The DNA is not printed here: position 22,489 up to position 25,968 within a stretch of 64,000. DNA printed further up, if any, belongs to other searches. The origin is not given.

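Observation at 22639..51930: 29-kb island of giant secreted proteins assembled from a shared domain toolkit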

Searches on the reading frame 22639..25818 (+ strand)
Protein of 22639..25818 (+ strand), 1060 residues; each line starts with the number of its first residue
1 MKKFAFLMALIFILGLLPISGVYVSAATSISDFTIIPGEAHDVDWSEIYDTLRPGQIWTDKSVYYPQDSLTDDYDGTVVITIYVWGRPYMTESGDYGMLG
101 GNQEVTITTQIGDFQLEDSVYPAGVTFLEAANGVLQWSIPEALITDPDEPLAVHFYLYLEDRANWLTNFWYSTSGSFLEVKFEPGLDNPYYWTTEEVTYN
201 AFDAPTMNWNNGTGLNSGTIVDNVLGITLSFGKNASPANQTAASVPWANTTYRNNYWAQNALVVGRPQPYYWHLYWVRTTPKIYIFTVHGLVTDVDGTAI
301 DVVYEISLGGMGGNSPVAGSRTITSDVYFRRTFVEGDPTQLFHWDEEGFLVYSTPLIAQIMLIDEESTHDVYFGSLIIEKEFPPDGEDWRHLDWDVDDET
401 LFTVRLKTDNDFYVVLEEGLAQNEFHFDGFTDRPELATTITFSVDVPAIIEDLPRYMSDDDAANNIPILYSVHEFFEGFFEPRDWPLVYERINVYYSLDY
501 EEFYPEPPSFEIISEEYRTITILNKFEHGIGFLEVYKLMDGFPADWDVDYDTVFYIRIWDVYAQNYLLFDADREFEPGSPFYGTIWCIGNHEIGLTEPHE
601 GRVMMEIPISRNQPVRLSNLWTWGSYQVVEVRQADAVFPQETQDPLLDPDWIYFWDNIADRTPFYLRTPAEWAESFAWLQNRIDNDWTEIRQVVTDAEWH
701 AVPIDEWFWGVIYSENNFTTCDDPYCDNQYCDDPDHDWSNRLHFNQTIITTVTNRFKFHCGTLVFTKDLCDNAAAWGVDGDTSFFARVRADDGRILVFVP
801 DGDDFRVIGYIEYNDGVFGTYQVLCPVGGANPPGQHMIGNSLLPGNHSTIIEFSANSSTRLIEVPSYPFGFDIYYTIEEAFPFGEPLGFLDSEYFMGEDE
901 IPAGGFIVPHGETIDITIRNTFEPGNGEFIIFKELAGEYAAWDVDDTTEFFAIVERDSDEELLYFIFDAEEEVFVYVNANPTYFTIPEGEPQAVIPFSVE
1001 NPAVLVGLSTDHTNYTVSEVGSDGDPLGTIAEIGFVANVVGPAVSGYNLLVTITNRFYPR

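Call 61: search_protein_families(library=pfam, proteins=[window:22639-25818:+], max_evalue=1)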
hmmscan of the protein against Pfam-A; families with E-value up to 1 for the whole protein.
window:22639-25818:+ (1060 aa): 0 families

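Call 83: search_solved_structures(query=window:22639-25818:+, max_evalue=1)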
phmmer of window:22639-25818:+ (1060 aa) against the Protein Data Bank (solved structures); distinct sequences matched with E-value up to 1: 0.

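Call 85: search_protein_families(library=ncbifam, proteins=[window:22639-25818:+], max_evalue=1)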
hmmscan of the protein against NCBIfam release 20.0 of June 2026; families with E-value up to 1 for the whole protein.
window:22639-25818:+ (1060 aa): 0 families
